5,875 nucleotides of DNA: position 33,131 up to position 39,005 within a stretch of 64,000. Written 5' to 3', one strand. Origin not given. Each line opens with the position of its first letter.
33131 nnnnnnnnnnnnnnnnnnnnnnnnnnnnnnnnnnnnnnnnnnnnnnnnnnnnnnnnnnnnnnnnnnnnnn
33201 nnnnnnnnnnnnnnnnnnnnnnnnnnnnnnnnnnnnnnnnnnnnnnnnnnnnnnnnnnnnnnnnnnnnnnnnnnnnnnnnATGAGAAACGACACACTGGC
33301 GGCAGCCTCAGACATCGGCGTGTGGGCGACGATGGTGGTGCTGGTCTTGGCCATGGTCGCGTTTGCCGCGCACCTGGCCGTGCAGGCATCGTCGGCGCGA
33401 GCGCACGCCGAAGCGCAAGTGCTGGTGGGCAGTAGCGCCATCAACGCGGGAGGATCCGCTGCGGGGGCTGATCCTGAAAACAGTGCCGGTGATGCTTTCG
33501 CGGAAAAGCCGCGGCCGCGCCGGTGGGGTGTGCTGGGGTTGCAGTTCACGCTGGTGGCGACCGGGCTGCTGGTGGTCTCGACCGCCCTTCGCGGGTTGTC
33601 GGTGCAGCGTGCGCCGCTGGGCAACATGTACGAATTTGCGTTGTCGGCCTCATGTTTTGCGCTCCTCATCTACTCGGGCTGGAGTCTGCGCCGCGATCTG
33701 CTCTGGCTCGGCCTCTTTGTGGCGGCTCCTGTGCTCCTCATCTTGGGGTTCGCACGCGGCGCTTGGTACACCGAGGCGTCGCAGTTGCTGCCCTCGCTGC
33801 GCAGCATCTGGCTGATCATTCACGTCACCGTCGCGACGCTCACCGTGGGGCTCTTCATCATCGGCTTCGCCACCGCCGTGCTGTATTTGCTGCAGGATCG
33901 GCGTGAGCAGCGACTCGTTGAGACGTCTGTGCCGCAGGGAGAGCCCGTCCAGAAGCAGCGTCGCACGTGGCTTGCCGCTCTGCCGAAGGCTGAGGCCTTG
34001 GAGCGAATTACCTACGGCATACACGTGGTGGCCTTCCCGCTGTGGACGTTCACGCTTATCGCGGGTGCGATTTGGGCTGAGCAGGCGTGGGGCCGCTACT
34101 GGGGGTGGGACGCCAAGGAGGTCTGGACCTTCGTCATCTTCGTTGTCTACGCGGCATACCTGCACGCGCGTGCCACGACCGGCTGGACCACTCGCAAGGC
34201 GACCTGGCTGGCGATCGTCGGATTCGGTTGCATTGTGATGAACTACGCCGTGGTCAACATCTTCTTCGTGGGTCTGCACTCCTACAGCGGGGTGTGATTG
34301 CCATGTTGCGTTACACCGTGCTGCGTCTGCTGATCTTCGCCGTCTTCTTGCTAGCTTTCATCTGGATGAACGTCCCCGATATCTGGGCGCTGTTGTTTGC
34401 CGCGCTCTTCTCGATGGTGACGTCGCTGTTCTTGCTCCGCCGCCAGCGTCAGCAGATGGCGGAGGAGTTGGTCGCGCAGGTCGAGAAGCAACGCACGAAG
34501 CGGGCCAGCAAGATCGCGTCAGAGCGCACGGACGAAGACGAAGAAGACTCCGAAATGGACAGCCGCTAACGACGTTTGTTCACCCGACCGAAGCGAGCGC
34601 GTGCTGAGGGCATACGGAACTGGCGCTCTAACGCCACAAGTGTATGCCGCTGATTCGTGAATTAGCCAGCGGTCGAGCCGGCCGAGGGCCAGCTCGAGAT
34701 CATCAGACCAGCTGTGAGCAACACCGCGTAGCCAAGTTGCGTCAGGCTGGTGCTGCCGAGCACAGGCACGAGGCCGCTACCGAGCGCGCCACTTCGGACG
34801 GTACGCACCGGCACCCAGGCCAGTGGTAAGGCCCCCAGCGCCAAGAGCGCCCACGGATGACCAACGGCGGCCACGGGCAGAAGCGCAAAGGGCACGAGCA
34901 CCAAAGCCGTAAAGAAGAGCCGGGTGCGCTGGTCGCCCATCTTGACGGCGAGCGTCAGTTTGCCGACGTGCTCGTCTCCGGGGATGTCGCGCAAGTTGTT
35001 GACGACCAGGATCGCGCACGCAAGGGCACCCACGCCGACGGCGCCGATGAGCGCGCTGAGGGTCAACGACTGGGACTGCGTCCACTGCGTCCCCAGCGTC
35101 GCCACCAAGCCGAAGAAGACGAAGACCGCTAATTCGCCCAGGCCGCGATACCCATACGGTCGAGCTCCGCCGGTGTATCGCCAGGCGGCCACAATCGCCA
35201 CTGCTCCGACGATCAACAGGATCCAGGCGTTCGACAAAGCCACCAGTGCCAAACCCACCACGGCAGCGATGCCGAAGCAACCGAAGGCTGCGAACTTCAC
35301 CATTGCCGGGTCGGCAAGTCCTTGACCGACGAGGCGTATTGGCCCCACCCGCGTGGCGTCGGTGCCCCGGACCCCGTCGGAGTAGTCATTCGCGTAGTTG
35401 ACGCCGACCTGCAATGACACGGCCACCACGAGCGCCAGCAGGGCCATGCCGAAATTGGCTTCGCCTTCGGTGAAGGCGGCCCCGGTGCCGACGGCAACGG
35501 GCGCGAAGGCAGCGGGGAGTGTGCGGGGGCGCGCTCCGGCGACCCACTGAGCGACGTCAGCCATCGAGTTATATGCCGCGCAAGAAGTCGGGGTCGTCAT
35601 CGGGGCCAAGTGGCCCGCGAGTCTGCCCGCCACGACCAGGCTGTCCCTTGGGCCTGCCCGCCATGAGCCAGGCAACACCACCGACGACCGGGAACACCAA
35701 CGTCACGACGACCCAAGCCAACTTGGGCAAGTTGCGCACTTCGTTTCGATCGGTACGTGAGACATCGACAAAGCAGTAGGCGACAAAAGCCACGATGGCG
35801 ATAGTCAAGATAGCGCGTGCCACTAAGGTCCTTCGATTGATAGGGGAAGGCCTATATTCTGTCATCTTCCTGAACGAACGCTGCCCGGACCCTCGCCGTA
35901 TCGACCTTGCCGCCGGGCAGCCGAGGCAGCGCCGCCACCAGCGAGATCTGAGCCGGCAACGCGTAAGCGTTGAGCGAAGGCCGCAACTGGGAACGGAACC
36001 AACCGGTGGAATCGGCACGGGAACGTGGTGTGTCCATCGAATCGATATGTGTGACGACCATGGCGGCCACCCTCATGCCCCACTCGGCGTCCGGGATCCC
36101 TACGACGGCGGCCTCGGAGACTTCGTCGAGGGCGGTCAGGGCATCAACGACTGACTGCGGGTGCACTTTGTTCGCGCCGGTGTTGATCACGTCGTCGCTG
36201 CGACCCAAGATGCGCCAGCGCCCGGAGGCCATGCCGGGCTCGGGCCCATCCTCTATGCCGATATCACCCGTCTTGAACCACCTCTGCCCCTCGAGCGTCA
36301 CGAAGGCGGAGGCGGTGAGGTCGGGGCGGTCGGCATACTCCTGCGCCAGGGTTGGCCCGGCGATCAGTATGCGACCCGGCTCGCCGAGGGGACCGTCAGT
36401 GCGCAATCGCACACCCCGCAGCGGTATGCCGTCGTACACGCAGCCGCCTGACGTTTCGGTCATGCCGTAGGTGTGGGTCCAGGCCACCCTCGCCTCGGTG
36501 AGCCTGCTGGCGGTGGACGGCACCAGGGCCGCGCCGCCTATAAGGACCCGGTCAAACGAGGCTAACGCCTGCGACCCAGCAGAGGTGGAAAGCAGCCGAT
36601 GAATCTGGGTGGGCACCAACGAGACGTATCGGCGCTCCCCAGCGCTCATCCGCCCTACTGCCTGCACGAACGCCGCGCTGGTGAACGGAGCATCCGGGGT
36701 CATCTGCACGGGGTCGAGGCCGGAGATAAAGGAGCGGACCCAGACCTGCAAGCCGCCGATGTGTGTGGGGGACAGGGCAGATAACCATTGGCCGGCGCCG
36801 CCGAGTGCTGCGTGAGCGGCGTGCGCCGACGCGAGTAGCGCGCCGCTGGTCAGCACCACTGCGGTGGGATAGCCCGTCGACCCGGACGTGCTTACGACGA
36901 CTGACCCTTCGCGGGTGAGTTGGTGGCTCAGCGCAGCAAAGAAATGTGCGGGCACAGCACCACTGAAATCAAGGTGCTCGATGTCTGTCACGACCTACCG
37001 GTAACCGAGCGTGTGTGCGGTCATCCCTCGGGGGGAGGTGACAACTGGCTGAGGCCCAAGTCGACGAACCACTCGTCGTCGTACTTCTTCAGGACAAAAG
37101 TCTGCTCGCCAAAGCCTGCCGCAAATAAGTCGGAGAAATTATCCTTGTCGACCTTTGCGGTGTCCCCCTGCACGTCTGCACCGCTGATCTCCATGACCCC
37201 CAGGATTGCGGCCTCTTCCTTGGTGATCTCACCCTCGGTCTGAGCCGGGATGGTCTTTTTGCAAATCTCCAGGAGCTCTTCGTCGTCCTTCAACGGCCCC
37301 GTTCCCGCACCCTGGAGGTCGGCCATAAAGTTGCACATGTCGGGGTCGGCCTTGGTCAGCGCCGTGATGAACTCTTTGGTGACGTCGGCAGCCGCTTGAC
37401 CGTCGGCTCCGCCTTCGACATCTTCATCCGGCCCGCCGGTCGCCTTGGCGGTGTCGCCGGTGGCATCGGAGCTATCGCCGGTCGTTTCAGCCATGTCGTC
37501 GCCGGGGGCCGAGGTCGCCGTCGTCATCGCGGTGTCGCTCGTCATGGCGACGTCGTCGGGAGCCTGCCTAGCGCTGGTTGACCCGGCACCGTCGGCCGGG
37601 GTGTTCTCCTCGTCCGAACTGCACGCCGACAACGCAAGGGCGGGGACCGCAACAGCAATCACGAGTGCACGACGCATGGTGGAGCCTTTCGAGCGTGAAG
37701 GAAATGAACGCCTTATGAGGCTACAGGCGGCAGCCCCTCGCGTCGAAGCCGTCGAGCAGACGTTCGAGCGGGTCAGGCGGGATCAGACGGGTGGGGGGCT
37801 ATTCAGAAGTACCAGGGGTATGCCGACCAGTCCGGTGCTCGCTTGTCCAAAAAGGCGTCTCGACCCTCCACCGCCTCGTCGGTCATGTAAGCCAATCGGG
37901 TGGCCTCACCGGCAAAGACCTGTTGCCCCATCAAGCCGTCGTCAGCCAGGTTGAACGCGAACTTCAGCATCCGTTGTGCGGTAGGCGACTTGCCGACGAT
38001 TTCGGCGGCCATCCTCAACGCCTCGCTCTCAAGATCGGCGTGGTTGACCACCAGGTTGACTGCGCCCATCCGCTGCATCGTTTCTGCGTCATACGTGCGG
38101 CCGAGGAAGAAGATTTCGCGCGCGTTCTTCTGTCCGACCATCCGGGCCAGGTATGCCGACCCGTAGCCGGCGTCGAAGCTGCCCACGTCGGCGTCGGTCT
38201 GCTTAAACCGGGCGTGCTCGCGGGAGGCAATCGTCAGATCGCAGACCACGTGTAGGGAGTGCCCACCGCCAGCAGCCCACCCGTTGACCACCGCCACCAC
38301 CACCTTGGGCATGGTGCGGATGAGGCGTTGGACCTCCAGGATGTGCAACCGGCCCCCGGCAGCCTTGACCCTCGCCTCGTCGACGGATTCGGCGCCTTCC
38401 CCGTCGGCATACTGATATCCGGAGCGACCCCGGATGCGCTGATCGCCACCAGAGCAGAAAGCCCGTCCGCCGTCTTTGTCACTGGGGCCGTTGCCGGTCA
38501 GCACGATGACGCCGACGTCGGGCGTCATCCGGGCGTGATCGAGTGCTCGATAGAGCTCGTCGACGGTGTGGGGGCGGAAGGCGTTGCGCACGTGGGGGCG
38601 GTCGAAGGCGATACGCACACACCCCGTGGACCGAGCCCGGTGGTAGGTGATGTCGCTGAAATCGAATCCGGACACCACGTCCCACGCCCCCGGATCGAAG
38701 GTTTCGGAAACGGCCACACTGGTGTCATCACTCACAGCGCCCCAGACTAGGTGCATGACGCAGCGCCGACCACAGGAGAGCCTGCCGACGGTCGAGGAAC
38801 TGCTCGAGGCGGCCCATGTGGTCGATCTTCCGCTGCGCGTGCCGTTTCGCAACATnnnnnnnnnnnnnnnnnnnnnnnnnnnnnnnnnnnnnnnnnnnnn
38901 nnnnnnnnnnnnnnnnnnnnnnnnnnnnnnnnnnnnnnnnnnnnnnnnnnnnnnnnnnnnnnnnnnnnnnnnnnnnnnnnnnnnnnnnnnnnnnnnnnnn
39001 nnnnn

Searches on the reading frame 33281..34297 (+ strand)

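Call 70: search_protein_families(library=pfam, proteins=[window:33281-34297:+], max_evalue=0.000001)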
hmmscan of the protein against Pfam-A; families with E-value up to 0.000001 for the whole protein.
window:33281-34297:+ (338 aa): 1 family
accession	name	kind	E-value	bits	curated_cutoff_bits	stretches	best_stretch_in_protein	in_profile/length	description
PF01578.25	Cytochrom_C_asm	-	3.8e-44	151.3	29.9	1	136-333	22-212/212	Cytochrome C assembly protein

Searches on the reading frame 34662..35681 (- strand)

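Call 70: search_protein_families(library=pfam, proteins=[window:34662-35681:-], max_evalue=0.000001)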
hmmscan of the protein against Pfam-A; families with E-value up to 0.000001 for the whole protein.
window:34662-35681:- (339 aa): 1 family
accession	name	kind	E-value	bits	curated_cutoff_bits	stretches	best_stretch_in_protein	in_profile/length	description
PF01040.23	UbiA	-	3.9e-24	85.7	34.2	1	59-291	2-227/250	UbiA prenyltransferase family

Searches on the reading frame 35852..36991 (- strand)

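Call 70: search_protein_families(library=pfam, proteins=[window:35852-36991:-], max_evalue=0.000001)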
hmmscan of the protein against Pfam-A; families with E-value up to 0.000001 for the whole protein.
window:35852-36991:- (379 aa): 2 families
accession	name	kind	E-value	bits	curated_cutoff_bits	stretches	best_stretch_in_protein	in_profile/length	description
PF00501.34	AMP-binding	-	6.2e-20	71.8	29.9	1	35-219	170-383/384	AMP-binding enzyme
PF13193.12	AMP-binding_C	-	1.7e-09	38.9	24.5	1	284-362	5-76/76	AMP-binding enzyme C-terminal domain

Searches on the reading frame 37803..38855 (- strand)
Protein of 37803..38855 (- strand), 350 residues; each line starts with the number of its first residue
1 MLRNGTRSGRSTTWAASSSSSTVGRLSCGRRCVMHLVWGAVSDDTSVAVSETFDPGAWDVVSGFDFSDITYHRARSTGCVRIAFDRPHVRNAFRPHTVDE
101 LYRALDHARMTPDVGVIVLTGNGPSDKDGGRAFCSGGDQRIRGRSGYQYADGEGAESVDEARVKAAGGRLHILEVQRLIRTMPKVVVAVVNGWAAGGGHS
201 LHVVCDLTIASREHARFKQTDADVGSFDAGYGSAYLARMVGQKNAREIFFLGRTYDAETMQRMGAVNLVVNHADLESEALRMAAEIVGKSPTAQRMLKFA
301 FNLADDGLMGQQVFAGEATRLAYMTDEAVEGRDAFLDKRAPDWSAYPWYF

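Call 70: search_protein_families(library=pfam, proteins=[window:37803-38855:-], max_evalue=0.000001)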
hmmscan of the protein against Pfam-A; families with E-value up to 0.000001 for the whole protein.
window:37803-38855:- (350 aa): 2 families
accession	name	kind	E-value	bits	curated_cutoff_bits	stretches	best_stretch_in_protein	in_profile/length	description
PF00378.25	ECH_1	-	1.1e-52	179.3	27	1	77-344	4-249/251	Enoyl-CoA hydratase/isomerase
PF16113.10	ECH_2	-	1.1e-15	58.4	27.2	1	81-278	3-180/335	Enoyl-CoA hydratase/isomerase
